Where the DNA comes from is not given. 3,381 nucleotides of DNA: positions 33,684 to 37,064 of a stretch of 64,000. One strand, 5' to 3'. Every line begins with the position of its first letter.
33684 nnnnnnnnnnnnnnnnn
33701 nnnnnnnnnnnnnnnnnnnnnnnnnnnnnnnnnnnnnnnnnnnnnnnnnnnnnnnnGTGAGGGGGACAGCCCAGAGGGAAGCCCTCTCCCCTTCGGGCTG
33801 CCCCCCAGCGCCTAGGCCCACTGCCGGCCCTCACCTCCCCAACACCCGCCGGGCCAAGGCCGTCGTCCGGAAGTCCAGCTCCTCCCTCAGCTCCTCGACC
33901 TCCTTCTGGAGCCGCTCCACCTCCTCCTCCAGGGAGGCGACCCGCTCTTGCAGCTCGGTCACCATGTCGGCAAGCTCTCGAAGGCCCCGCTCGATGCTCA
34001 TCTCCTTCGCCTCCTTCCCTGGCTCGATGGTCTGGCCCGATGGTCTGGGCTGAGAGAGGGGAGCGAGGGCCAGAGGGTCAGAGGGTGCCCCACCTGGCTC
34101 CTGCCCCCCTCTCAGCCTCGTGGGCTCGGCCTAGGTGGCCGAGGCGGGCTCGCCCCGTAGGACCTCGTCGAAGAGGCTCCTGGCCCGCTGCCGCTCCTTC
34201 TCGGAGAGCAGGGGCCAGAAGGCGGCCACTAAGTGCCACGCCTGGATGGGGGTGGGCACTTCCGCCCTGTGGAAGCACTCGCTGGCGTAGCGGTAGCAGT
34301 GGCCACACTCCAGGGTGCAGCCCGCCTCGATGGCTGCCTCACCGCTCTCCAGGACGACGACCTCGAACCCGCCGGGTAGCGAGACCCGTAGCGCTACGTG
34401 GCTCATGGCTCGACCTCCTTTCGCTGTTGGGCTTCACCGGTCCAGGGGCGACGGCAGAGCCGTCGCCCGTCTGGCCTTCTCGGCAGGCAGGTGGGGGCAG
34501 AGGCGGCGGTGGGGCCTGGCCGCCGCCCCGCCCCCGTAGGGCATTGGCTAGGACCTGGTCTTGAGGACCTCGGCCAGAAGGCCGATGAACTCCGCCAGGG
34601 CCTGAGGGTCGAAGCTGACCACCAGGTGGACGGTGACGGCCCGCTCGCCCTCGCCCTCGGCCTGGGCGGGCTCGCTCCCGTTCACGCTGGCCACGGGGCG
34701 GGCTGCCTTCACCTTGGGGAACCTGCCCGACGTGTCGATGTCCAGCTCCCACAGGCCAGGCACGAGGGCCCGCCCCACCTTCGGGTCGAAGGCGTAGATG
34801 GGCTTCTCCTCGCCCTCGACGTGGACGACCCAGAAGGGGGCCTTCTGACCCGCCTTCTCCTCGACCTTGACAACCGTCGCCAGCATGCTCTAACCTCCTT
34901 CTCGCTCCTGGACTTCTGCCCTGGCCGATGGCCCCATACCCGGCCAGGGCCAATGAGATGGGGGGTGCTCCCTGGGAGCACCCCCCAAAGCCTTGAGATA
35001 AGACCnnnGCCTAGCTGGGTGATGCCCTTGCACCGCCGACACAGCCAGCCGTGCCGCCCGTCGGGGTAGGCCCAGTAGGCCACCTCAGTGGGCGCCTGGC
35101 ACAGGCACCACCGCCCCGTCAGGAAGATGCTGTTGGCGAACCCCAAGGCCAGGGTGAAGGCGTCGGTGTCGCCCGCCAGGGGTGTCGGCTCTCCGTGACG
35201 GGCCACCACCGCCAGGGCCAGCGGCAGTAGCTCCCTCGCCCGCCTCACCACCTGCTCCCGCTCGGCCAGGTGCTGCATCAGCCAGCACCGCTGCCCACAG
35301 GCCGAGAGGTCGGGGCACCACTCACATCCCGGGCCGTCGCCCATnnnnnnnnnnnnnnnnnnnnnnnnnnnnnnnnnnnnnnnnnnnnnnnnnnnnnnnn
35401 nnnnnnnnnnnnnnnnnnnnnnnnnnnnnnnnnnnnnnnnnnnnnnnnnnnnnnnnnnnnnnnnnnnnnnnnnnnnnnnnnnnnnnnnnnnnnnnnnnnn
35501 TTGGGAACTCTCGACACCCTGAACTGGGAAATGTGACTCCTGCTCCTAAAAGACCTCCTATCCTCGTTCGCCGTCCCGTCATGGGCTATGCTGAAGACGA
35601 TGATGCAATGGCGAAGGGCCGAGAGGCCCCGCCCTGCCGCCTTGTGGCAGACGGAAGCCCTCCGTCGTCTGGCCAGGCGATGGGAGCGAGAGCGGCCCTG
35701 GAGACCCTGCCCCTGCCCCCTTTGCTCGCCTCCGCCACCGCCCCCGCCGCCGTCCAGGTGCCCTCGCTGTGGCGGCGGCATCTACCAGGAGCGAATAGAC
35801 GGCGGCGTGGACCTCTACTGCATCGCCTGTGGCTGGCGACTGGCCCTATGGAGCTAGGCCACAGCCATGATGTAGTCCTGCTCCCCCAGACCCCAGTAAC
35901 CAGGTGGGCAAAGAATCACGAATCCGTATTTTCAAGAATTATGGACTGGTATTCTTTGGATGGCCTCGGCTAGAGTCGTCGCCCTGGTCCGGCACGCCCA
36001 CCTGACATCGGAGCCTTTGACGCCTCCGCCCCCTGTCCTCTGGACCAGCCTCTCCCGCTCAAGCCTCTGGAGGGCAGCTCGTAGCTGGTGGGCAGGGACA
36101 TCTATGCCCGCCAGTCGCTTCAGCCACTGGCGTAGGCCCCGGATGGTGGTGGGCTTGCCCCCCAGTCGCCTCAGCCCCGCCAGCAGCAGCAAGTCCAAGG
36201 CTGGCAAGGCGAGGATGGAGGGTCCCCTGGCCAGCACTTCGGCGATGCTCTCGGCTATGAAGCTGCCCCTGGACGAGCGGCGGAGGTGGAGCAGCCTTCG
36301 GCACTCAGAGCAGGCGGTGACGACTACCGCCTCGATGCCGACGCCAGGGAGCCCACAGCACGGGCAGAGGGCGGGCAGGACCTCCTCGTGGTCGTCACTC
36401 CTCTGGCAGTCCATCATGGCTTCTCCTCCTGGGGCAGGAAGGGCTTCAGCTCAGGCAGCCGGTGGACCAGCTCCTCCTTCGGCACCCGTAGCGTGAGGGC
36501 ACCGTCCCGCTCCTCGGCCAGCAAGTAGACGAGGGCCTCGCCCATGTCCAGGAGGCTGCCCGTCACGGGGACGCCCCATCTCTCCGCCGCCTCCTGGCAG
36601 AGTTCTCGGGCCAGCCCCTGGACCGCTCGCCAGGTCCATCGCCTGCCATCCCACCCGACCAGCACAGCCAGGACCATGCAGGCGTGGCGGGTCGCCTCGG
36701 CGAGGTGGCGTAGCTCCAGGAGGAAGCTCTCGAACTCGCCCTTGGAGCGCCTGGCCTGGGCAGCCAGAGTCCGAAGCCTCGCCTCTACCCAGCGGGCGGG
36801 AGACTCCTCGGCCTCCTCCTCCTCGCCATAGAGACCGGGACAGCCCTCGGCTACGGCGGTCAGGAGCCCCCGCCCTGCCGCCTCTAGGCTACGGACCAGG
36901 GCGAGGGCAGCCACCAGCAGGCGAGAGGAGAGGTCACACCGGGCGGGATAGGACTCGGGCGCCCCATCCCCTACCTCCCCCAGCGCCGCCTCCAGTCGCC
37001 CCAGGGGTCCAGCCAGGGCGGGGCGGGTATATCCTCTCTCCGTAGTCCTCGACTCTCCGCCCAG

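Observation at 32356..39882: Compact tRNA-Ile2-integrated element with its own replicon but no recognisable virion, packaging or transfer genes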

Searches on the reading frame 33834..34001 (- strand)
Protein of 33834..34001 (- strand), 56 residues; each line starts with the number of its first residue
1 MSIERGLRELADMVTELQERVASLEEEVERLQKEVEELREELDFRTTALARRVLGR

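Call 6: search_protein_families(library=pfam, max_evalue=1, proteins=[window:33834-34001:-])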
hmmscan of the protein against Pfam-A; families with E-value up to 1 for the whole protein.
window:33834-34001:- (56 aa): 116 families (the best 25 are shown)
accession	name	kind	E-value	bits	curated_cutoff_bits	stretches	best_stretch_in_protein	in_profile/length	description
PF01920.25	Prefoldin_2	-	3.7e-05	24.1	27.6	1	8-43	58-93/106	Prefoldin subunit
PF08614.16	ATG16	-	0.00019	22.1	33.7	1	4-46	122-164/200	Autophagy protein 16 (ATG16)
PF00170.26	bZIP_1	-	0.00019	21.9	27.6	1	14-42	28-56/64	bZIP transcription factor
PF04102.17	SlyX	-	0.00033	21.7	30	1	4-42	16-54/67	SlyX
PF06005.17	ZapB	-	0.0004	21.2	31.5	1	10-42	16-48/71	Cell division protein ZapB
PF20492.3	ERM_helical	-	0.00055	20.4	40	1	4-41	82-119/120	Ezrin/radixin/moesin, alpha-helical domain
PF01442.23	Apolipoprotein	-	0.00069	19.8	90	1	6-52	5-52/190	Apolipoprotein A1/A4/E domain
PF25450.1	Rab11-FIP3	-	0.00079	20.2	31.9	1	5-43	47-85/125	Rab11-FIP3-like domain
PF10392.15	COG5_N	-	0.00083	20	31.2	1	8-51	68-111/132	Conserved oligomeric Golgi complex subunit 5, N-terminal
PF23984.1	DUF7307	-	0.00097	19.5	27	1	8-41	3-36/129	Pam3 gp33-like protein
PF04977.20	DivIC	-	0.001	19.3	28.9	1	8-51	20-62/80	Septum formation initiator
PF15397.11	DUF4618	-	0.001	19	34.9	1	7-44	69-106/258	Domain of unknown function (DUF4618)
PF05531.17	NPV_P10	-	0.0013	19.6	29.8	1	9-50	8-52/75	Nucleopolyhedrovirus P10 protein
PF06156.18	YabA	-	0.0015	19.5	30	1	2-44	12-54/103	Initiation control protein YabA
PF06103.16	DUF948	-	0.0017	19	37.2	1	3-43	24-64/89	Bacterial protein of unknown function (DUF948)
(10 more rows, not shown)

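Call 7: search_protein_families(library=phrogs, max_evalue=1, proteins=[window:33834-34001:-])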
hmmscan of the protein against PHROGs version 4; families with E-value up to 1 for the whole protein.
window:33834-34001:- (56 aa): 114 families (the best 25 are shown)
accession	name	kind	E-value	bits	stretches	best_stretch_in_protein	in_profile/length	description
phrog_726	-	unknown function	6e-05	24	1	8-45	66-103/154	-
phrog_3671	-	unknown function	8.8e-05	23.6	1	8-48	39-79/87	-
phrog_2658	-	other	0.00017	22.8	1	4-48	79-123/126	hol-like chemotaxis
phrog_20638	-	unknown function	0.00067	20.5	1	8-42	6-40/52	-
phrog_6664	-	unknown function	0.00072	21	1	11-43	51-83/97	-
phrog_937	-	other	0.00095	20.5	1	3-42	34-74/115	hemolysin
phrog_2378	-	unknown function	0.001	19.9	1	9-43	23-57/189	-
phrog_18076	-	other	0.0012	20.1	1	2-43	64-105/106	hol-like chemotaxis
phrog_1926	-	other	0.0016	17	1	3-41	245-283/1410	released from the phage upon host infection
phrog_2380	-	unknown function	0.0025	19.2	1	9-43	18-52/74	-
phrog_13576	-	other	0.0029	18.8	1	7-44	72-109/126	methyltransferase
phrog_1637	-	unknown function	0.004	16.6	1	2-46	387-431/661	-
phrog_26599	-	unknown function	0.0051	17.8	1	11-41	21-51/81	-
phrog_1244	-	unknown function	0.0057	17.1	1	8-42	36-70/157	-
phrog_7303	-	unknown function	0.0058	17.7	1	2-52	12-62/80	-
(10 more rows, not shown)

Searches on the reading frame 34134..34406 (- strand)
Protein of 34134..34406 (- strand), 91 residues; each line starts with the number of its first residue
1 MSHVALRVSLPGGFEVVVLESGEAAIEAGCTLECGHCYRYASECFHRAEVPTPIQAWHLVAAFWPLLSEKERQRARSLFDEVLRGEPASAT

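Call 6: search_protein_families(library=pfam, max_evalue=1, proteins=[window:34134-34406:-])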
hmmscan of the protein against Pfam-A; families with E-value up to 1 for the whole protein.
window:34134-34406:- (91 aa): 2 families
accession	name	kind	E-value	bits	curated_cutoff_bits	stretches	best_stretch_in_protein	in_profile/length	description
PF06169.17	DUF982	-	0.071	13.5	22.2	1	44-86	10-52/73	Protein of unknown function (DUF982)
PF17973.7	bMG10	-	0.14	12.8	26.2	1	1-27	42-68/131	Bacterial Alpha-2-macroglobulin MG10 domain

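Call 7: search_protein_families(library=phrogs, max_evalue=1, proteins=[window:34134-34406:-])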
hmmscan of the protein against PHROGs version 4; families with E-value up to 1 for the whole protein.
window:34134-34406:- (91 aa): 1 family
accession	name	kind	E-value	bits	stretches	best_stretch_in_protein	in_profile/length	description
phrog_34610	-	unknown function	0.32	11.7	1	8-24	19-35/64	-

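Call 52: search_protein_families(library=ncbifam, max_evalue=0.1, proteins=[window:34134-34406:-])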
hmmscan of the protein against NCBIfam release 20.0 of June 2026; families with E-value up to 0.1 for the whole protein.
window:34134-34406:- (91 aa): 0 families

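Call 53: search_protein_families(library=padloc, max_evalue=0.1, proteins=[window:34134-34406:-])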
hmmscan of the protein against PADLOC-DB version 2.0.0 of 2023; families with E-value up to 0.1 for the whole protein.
window:34134-34406:- (91 aa): 0 families

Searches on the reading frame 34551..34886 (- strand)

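Call 6: search_protein_families(library=pfam, max_evalue=1, proteins=[window:34551-34886:-])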
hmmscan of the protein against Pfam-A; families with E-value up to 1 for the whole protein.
window:34551-34886:- (112 aa): 0 families

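Call 7: search_protein_families(library=phrogs, max_evalue=1, proteins=[window:34551-34886:-])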
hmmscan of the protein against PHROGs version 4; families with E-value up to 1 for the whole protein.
window:34551-34886:- (112 aa): 3 families
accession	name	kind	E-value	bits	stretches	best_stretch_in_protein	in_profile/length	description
phrog_3944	-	unknown function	0.091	13.9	1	33-95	14-71/88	-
phrog_870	-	unknown function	0.094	13.9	1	1-31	136-166/176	-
phrog_5431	-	unknown function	0.11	13.2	1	35-104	141-213/233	-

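Call 52: search_protein_families(library=ncbifam, max_evalue=0.1, proteins=[window:34551-34886:-])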
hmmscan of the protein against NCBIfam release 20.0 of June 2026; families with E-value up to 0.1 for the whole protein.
window:34551-34886:- (112 aa): 0 families

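Call 53: search_protein_families(library=padloc, max_evalue=0.1, proteins=[window:34551-34886:-])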
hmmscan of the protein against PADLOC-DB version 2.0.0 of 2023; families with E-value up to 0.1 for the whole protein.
window:34551-34886:- (112 aa): 0 families

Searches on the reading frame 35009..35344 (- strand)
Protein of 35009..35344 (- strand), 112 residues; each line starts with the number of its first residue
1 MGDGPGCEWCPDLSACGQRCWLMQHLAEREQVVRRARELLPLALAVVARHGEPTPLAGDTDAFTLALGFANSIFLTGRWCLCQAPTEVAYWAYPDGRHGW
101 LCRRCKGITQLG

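Call 6: search_protein_families(library=pfam, max_evalue=1, proteins=[window:35009-35344:-])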
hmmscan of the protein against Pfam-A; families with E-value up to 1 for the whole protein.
window:35009-35344:- (112 aa): 1 family
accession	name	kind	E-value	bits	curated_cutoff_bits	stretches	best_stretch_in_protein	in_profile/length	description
PF07409.17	GP46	-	0.0037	17.6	28.6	1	9-51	31-74/101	Phage protein GP46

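Call 7: search_protein_families(library=phrogs, max_evalue=1, proteins=[window:35009-35344:-])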
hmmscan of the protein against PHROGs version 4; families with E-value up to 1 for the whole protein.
window:35009-35344:- (112 aa): 0 families

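Call 52: search_protein_families(library=ncbifam, max_evalue=0.1, proteins=[window:35009-35344:-])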
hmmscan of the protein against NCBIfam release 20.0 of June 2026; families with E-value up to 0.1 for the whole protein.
window:35009-35344:- (112 aa): 0 families

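Call 53: search_protein_families(library=padloc, max_evalue=0.1, proteins=[window:35009-35344:-])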
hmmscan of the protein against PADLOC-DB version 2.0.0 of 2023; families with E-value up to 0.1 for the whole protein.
window:35009-35344:- (112 aa): 0 families

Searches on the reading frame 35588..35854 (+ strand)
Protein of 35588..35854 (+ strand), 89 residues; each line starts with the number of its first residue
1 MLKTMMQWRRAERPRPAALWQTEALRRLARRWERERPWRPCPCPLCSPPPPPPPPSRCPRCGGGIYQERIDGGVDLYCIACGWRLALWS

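Call 6: search_protein_families(library=pfam, max_evalue=1, proteins=[window:35588-35854:+])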
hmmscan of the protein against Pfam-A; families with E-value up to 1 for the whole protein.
window:35588-35854:+ (89 aa): 1 family
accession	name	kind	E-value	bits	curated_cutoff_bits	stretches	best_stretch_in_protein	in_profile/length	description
PF17848.7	Zn_ribbon_ACC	-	0.13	12.9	24.5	1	57-70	3-16/26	Acetyl-CoA carboxylase zinc finger domain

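Call 7: search_protein_families(library=phrogs, max_evalue=1, proteins=[window:35588-35854:+])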
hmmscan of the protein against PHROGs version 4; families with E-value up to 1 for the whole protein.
window:35588-35854:+ (89 aa): 4 families
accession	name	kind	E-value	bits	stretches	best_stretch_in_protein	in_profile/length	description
phrog_16186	-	unknown function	0.0094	16.9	1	57-83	8-36/50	-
phrog_13972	-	DNA, RNA and nucleotide metabolism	0.4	11.9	1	54-81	38-66/75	DNA ligase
phrog_21295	-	unknown function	0.68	10.1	1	57-81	251-275/280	-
phrog_2500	-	unknown function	0.75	10.2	1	8-35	144-171/248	-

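Call 52: search_protein_families(library=ncbifam, max_evalue=0.1, proteins=[window:35588-35854:+])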
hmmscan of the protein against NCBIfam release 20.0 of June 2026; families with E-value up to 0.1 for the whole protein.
window:35588-35854:+ (89 aa): 3 families
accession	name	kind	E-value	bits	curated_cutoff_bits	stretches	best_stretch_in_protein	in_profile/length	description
NF009340.0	PRK12700.1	equivalog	0.043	13.3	414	1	43-77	33-65/230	flagellar basal body L-ring protein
NF041059.1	DpdA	equivalog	0.043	12.6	200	1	20-47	346-373/406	tRNA-guanine transglycosylase DpdA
NF041197.2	CxxC_Se_CxxC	equivalog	0.051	13.7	40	1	58-84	1-27/53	dual CXXC motif small (seleno)protein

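Call 53: search_protein_families(library=padloc, max_evalue=0.1, proteins=[window:35588-35854:+])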
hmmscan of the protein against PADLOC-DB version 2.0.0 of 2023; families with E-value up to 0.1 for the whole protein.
window:35588-35854:+ (89 aa): 1 family
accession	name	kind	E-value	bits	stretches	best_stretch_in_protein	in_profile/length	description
PDLC02807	DpdA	-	0.051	10.3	1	22-47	350-375/417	DpdA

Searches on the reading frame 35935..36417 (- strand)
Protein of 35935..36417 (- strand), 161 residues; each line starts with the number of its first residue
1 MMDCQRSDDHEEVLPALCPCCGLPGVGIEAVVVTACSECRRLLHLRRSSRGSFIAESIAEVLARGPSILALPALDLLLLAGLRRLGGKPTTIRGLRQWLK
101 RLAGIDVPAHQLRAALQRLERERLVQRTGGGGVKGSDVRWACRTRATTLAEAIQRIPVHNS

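Call 6: search_protein_families(library=pfam, max_evalue=1, proteins=[window:35935-36417:-])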
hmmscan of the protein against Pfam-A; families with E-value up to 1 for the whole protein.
window:35935-36417:- (161 aa): 3 families
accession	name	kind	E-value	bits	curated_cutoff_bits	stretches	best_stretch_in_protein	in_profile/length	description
PF00392.27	GntR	-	0.00045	20.3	27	1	106-133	35-62/64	Bacterial regulatory proteins, gntR family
PF01396.24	Zn_ribbon_Top1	-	0.017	15.3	32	1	35-55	3-23/39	Topoisomerase DNA binding C4 zinc finger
PF17778.7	BLACT_WH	-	0.066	13.6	22.8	1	109-130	22-43/46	Beta-lactamase associated winged helix domain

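Call 7: search_protein_families(library=phrogs, max_evalue=1, proteins=[window:35935-36417:-])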
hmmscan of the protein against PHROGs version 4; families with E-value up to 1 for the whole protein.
window:35935-36417:- (161 aa): 0 families

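Call 52: search_protein_families(library=ncbifam, max_evalue=0.1, proteins=[window:35935-36417:-])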
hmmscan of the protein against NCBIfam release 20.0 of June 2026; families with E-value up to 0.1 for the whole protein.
window:35935-36417:- (161 aa): 2 families
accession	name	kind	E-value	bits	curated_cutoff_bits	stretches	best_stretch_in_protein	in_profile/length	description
NF007001.0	PRK09464.1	equivalog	0.012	15.2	330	1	105-133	44-72/254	pyruvate dehydrogenase complex transcriptional repressor PdhR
TIGR04353.1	PqqD_rel_X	equivalog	0.065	14.2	35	0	79-126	23-74/74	HPr-rel-A system PqqD family peptide chaperone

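Call 53: search_protein_families(library=padloc, max_evalue=0.1, proteins=[window:35935-36417:-])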
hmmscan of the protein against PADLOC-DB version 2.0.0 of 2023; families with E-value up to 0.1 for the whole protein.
window:35935-36417:- (161 aa): 0 families

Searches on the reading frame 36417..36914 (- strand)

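Call 6: search_protein_families(library=pfam, max_evalue=1, proteins=[window:36417-36914:-])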
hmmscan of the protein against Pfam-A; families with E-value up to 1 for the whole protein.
window:36417-36914:- (166 aa): 1 family
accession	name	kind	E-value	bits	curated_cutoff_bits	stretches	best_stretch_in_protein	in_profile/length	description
PF18565.7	Glyco_hydro2_C5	-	0.33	11.3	32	0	3-26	75-98/103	Glycoside hydrolase family 2 C-terminal domain 5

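Call 7: search_protein_families(library=phrogs, max_evalue=1, proteins=[window:36417-36914:-])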
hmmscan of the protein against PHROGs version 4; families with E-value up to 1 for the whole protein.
window:36417-36914:- (166 aa): 3 families
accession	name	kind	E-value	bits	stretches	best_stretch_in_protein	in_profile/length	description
phrog_6275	-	unknown function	0.046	14.5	0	82-98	89-105/126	-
phrog_8750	-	unknown function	0.16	13.2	1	124-148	2-26/63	-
phrog_12365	-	unknown function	0.22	12.3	1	91-135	89-130/160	-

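Call 52: search_protein_families(library=ncbifam, max_evalue=0.1, proteins=[window:36417-36914:-])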
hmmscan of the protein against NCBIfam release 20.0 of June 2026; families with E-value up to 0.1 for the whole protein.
window:36417-36914:- (166 aa): 0 families

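Call 53: search_protein_families(library=padloc, max_evalue=0.1, proteins=[window:36417-36914:-])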
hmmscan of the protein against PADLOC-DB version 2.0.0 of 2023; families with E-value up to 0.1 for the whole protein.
window:36417-36914:- (166 aa): 0 families
